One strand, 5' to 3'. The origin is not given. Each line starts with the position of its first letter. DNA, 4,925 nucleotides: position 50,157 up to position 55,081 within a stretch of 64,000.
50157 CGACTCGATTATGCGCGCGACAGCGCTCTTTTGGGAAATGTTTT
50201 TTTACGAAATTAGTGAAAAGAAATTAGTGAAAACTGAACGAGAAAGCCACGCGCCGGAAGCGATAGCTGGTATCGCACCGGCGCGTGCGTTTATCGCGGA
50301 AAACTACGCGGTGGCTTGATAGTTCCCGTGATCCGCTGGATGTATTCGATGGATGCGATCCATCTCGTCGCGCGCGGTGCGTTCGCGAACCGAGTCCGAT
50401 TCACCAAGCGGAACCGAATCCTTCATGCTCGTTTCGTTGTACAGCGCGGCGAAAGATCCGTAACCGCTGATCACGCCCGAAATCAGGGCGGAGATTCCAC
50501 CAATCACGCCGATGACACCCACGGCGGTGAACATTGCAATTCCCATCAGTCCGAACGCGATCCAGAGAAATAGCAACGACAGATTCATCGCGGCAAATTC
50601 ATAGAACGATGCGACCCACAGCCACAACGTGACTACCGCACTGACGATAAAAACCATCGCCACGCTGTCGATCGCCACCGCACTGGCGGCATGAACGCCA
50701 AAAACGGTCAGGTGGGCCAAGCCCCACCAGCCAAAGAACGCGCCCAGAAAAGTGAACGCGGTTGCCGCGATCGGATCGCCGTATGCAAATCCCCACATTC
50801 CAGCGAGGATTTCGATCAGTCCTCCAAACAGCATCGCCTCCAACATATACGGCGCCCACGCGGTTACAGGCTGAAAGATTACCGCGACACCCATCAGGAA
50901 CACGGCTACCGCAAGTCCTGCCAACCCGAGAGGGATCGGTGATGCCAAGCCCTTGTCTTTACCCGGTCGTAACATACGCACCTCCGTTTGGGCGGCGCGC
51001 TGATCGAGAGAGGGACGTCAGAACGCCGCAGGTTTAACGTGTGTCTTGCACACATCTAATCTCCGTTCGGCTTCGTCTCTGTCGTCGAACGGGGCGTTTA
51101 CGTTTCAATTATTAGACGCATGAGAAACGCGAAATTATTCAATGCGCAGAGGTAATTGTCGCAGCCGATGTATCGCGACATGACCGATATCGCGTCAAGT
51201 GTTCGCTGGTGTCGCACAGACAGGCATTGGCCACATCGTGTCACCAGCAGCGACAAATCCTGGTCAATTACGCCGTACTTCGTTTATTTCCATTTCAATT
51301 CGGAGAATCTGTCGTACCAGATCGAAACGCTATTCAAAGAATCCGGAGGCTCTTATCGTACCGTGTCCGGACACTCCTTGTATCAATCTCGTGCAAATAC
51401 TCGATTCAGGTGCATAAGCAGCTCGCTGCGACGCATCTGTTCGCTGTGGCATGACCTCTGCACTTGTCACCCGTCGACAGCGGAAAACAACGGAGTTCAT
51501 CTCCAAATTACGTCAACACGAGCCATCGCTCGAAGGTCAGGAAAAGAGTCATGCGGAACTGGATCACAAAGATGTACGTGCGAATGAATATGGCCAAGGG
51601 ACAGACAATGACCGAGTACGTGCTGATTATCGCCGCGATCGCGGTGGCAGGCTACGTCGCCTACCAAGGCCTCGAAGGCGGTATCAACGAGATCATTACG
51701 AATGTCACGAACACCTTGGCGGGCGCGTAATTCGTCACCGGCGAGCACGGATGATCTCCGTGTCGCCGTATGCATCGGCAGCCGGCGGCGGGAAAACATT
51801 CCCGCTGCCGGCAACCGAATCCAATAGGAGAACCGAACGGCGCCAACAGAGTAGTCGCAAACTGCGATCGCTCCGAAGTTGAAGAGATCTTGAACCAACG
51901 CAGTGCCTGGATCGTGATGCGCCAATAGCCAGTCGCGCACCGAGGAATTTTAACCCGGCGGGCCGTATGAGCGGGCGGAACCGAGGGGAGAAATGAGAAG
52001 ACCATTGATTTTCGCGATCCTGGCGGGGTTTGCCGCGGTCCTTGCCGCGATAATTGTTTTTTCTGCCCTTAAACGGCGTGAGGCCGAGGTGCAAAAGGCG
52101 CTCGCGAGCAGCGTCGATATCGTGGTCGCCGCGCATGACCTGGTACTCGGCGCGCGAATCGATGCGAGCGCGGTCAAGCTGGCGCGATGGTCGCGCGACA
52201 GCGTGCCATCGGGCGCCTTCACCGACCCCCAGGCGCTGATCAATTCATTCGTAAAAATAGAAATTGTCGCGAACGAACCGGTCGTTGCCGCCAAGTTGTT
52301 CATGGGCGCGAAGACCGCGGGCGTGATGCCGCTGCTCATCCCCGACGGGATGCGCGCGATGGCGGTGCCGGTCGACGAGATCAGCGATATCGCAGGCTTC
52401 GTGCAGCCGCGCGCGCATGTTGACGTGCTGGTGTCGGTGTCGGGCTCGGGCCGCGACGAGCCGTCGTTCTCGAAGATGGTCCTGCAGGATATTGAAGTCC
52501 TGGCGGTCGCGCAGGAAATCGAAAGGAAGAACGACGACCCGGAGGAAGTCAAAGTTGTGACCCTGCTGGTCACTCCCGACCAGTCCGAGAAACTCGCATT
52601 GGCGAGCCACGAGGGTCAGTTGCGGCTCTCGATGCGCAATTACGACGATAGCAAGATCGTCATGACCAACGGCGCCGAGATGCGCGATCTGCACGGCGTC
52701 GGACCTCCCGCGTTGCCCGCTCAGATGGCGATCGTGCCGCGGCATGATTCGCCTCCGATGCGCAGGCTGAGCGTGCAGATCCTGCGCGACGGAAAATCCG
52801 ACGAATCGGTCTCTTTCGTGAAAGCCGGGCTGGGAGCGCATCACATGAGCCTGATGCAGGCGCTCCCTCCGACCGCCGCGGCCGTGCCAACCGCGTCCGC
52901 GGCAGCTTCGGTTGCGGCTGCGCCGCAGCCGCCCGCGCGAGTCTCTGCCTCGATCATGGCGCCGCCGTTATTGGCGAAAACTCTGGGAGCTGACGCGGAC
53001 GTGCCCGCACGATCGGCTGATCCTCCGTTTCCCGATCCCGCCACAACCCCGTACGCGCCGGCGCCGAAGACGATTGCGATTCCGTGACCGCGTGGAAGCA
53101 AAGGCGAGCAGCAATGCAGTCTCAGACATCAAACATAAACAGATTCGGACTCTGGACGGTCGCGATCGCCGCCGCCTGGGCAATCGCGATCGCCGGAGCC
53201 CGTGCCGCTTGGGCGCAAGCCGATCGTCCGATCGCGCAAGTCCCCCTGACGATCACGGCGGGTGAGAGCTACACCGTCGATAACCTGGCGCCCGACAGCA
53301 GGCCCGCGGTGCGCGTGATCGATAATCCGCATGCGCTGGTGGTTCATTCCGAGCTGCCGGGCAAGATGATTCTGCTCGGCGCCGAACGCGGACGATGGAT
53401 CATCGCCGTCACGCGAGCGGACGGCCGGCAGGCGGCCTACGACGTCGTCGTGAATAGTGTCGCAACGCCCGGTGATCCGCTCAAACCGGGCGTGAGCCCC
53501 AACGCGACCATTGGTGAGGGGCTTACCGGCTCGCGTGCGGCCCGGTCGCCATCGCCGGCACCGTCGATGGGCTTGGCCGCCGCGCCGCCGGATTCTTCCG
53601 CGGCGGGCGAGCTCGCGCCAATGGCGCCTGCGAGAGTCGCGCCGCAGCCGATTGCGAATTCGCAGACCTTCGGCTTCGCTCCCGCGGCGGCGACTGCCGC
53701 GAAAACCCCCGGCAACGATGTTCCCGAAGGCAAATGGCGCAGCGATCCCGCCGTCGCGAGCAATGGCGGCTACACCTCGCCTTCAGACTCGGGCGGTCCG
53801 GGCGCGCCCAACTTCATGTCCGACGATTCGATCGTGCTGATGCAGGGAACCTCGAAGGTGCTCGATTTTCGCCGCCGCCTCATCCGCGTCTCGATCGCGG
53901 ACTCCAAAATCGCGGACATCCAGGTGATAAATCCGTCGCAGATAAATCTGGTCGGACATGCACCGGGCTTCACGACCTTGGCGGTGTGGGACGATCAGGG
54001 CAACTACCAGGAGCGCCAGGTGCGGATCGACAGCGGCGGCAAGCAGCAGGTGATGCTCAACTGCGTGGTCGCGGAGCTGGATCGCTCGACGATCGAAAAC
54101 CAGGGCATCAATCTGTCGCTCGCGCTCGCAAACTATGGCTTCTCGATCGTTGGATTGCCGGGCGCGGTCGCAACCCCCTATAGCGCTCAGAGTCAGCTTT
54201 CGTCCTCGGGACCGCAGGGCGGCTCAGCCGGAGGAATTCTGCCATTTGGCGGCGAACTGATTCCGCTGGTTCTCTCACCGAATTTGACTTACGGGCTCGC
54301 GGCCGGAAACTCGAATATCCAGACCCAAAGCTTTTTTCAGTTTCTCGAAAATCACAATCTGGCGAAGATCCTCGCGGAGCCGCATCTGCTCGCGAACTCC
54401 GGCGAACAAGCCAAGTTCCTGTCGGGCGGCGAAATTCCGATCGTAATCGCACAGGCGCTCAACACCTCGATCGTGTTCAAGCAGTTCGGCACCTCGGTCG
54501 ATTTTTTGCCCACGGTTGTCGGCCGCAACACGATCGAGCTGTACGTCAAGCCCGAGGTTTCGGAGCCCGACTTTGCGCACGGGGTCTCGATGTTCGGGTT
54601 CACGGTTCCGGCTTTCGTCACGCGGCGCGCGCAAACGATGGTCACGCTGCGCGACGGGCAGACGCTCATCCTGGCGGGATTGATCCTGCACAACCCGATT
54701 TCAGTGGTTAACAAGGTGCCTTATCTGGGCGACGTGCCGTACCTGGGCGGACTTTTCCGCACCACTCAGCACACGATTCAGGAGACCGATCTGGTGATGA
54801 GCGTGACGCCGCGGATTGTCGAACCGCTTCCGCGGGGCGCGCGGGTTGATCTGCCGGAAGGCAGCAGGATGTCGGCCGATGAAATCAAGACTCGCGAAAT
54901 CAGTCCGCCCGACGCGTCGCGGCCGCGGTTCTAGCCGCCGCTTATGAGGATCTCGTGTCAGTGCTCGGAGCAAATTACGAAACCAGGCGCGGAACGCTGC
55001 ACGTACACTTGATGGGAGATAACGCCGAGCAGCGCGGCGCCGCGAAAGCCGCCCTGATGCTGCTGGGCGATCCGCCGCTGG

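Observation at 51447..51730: Near-consensus sigma-54 promoter directly upstream of the Flp pilin gene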

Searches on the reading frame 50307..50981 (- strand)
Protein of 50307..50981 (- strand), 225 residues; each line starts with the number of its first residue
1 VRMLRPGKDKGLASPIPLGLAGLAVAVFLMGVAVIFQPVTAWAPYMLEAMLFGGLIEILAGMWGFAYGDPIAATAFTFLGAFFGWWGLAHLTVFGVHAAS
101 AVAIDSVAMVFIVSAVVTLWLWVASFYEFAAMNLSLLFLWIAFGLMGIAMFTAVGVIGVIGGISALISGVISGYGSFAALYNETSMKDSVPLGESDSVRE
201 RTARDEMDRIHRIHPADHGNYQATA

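Call 8: search_protein_families(library=pfam, proteins=[window:50307-50981:-], max_evalue=0.01)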
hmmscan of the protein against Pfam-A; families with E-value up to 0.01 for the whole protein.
window:50307-50981:- (225 aa): 1 family
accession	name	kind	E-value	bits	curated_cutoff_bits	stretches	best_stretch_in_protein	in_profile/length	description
PF01184.24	Gpr1_Fun34_YaaH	-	1.4e-18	67.7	25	1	6-185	11-195/207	GPR1/FUN34/yaaH family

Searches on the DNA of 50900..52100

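Call 23: search_rna_families(source=window, start=50900, end=52100, threshold=evalue, max_evalue=1)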
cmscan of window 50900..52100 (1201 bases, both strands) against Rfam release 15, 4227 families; matches with E-value up to 1: 0.
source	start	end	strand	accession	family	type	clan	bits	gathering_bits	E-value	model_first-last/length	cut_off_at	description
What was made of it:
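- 51473..51550 (+): Predicted 78-nt 5' UTR with two small conserved hairpins (51492-51504 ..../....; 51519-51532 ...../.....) and a ribosome-binding site. No Rfam match (call 23).
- There is no Rfam match (call 23).
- Tried and rejected: Rfam gave nothing in the flp region (call 23).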

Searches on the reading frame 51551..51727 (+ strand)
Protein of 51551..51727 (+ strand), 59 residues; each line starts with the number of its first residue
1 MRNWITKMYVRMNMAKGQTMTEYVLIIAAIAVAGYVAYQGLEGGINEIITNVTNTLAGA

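Call 9: search_protein_families(library=pfam, proteins=[window:51551-51727:+], max_evalue=0.01)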
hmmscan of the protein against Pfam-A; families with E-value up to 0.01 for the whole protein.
window:51551-51727:+ (59 aa): 1 family
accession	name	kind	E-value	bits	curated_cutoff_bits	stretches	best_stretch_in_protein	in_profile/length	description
PF04964.19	Flp_Fap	-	0.0019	18.4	32.2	1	16-55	6-45/46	Flp/Fap pilin component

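Call 51: search_protein_families(library=ncbifam, proteins=[window:51551-51727:+], max_evalue=0.01)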
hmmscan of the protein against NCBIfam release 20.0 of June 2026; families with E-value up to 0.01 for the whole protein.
window:51551-51727:+ (59 aa): 0 families

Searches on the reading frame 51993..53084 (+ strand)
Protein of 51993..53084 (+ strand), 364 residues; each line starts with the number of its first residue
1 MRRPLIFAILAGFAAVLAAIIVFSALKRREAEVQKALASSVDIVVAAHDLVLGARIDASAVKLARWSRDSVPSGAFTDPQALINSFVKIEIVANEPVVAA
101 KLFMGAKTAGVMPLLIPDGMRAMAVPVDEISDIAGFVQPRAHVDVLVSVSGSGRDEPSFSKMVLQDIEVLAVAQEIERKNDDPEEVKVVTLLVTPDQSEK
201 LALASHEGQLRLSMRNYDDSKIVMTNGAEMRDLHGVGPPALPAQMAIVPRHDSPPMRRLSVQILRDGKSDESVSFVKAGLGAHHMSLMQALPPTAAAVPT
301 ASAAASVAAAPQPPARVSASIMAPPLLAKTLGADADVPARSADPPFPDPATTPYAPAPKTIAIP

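Call 9: search_protein_families(library=pfam, proteins=[window:51993-53084:+], max_evalue=0.01)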
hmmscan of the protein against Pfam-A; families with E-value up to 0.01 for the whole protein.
window:51993-53084:+ (364 aa): 3 families
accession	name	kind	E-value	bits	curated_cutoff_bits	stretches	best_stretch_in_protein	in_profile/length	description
PF16976.10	RcpC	-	5.2e-27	94.5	28.8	1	115-215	6-114/114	Flp pilus assembly protein RcpC/CpaB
PF08666.17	SAF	-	6.3e-10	39.9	21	1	42-102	2-62/63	SAF domain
PF13144.11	ChapFlgA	-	0.0015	19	23.8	1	42-102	2-60/122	Chaperone for flagella basal body P-ring formation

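Call 10: find_homologous_proteins(query=window:51993-53084:+, max_evalue=1e-10)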
Query window:51993-53084:+ (364 aa): 1201 proteins with E <= 1e-10 among 8000 candidates; the best 120 are listed.
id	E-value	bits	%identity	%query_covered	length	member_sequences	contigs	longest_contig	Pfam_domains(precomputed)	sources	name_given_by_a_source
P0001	1.9e-222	756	100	100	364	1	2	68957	PF08666.18,PF16976.11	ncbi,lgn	ncbi:MAG: Flp pilus assembly protein CpaB [Candidatus Binataceae bacterium]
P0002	2.8e-163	561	78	100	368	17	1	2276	PF08666.18,PF16976.11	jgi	jgi:pilus assembly protein CpaB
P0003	1.7e-160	552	75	100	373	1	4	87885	PF08666.18,PF16976.11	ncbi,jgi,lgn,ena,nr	ncbi:MAG TPA: Flp pilus assembly protein CpaB [Candidatus Binataceae bacterium]|nr:Flp pilus assembl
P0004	8.7e-160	550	77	100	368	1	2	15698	PF08666.18,PF16976.11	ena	-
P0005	1.4e-158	546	75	100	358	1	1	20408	PF08666.18,PF16976.11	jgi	jgi:pilus assembly protein CpaB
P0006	4.4e-158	544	75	100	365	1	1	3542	PF08666.18,PF16976.11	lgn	-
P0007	5.1e-158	544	75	100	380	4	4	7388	PF08666.18,PF16976.11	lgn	-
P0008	1.5e-157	542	76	100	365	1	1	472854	PF08666.18,PF16976.11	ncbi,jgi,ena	jgi:pilus assembly protein CpaB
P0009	1.6e-157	542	76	100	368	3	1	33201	PF08666.18,PF16976.11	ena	-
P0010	8.4e-155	534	75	100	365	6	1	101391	PF08666.18,PF16976.11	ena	-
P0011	4.6e-152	525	73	100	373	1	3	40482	PF08666.18,PF16976.11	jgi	jgi:pilus assembly protein CpaB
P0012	2.4e-151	522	73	100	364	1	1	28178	PF08666.18,PF16976.11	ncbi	ncbi:MAG: Flp pilus assembly protein CpaB [Candidatus Binataceae bacterium]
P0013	3.6e-144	499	69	100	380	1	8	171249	PF08666.18,PF16976.11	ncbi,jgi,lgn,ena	jgi:pilus assembly protein CpaB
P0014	2.8e-143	496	69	100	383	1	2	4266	PF08666.18,PF16976.11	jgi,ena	-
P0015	1.4e-141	490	69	100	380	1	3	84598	PF08666.18,PF16976.11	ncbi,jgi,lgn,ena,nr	ncbi:MAG TPA: Flp pilus assembly protein CpaB [Candidatus Binataceae bacterium]|nr:Flp pilus assembl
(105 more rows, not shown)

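Call 13: find_related_loci(query=A1, collection=genome_contigs, flank=10000)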
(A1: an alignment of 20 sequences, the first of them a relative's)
Query A1 (364 aa) in genome_contigs; peptide patterns used: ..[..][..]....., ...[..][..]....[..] (x = any residue, [..] = any of these).
538 stretches matched a pattern; 378 encode a relative of the query (tblastn E <= 1e-3); the best 80 are kept; 80 distinct loci.
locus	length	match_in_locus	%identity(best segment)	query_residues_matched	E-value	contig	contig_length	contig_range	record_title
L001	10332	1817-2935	75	1-364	7e-171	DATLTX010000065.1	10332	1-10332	MAG TPA_asm: Candidatus Binataceae bacterium isolate SMAG_U13968 k141_1143749, whole genome shotgun sequence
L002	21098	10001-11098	76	1-364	4e-162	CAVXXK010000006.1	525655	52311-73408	MAG: uncultured delta proteobacterium isolate MFD03044.bin.1.149 genome assembly, contig: contig_51941, whole genome sho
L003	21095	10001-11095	76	1-364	1e-159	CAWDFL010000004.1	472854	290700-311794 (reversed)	MAG: uncultured delta proteobacterium isolate MFD06092.bin.1.174 genome assembly, contig: contig_69032, whole genome sho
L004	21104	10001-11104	74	1-364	8e-156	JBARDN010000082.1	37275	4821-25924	MAG: Candidatus Binataceae bacterium isolate MFD06347_ilm_asm_bin10 k127_210562, whole genome shotgun sequence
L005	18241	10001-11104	76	1-364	7e-155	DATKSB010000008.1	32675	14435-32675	MAG TPA_asm: Candidatus Binataceae bacterium isolate SMAG_U14043 k141_421515, whole genome shotgun sequence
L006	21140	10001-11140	69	1-364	6e-154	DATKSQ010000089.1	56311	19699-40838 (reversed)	MAG TPA_asm: Candidatus Binataceae bacterium isolate SMAG_U14058 k141_1407220, whole genome shotgun sequence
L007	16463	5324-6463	69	1-364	4e-148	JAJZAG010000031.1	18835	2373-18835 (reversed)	MAG: Deltaproteobacteria bacterium isolate FK5.bin86 NODE_3841_length_18835_cov_1.481826, whole genome shotgun sequence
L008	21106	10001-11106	83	1-364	4e-145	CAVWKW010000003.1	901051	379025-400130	MAG: uncultured delta proteobacterium isolate MFD04434.bin.1.117 genome assembly, contig: contig_45573, whole genome sho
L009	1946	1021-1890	81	1-289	9e-155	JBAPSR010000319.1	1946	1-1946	MAG: Candidatus Binataceae bacterium isolate MFD01145_ilm_asm_bin37 k127_69136, whole genome shotgun sequence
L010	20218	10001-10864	75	1-286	3e-129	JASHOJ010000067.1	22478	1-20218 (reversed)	MAG: Candidatus Binataceae bacterium isolate JOPF020 JOPF_NEAR_contig_237056, whole genome shotgun sequence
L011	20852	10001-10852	63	1-281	2e-112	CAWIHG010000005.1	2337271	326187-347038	MAG: uncultured delta proteobacterium isolate MFD05502.bin.1.2 genome assembly, contig: contig_34688, whole genome shotg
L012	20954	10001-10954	57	1-314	5e-111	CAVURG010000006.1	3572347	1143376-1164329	MAG: uncultured delta proteobacterium isolate MFD01299.bin.2.36 genome assembly, contig: contig_3968, whole genome shotg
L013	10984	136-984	60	1-278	5e-108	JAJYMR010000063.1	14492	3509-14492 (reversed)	MAG: Deltaproteobacteria bacterium isolate DBS2-4.bin15 NODE_7457_length_14492_cov_2.21002, whole genome shotgun sequenc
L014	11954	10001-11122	53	1-364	4e-107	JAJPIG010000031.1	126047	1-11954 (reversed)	MAG: Proteobacteria bacterium isolate Centralia_MAG_294 k107_34698131, whole genome shotgun sequence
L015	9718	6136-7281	51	1-364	6e-107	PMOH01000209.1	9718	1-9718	MAG: Deltaproteobacteria bacterium isolate palsa_1089 73.20110600_P1M.15_contig_16929, whole genome shotgun sequence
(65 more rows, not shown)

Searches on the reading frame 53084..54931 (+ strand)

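Call 9: search_protein_families(library=pfam, proteins=[window:53084-54931:+], max_evalue=0.01)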
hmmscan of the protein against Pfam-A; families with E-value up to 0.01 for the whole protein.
window:53084-54931:+ (616 aa): 2 families
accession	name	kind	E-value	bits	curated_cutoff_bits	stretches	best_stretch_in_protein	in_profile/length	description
PF00263.26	Secretin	-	2.8e-38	131.6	27.5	1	421-580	2-169/169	Bacterial type II and III secretion system protein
PF13629.12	T2SS-T3SS_pil_N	-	5.6e-19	68.1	23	1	248-315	3-71/72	Pilus formation protein N terminal region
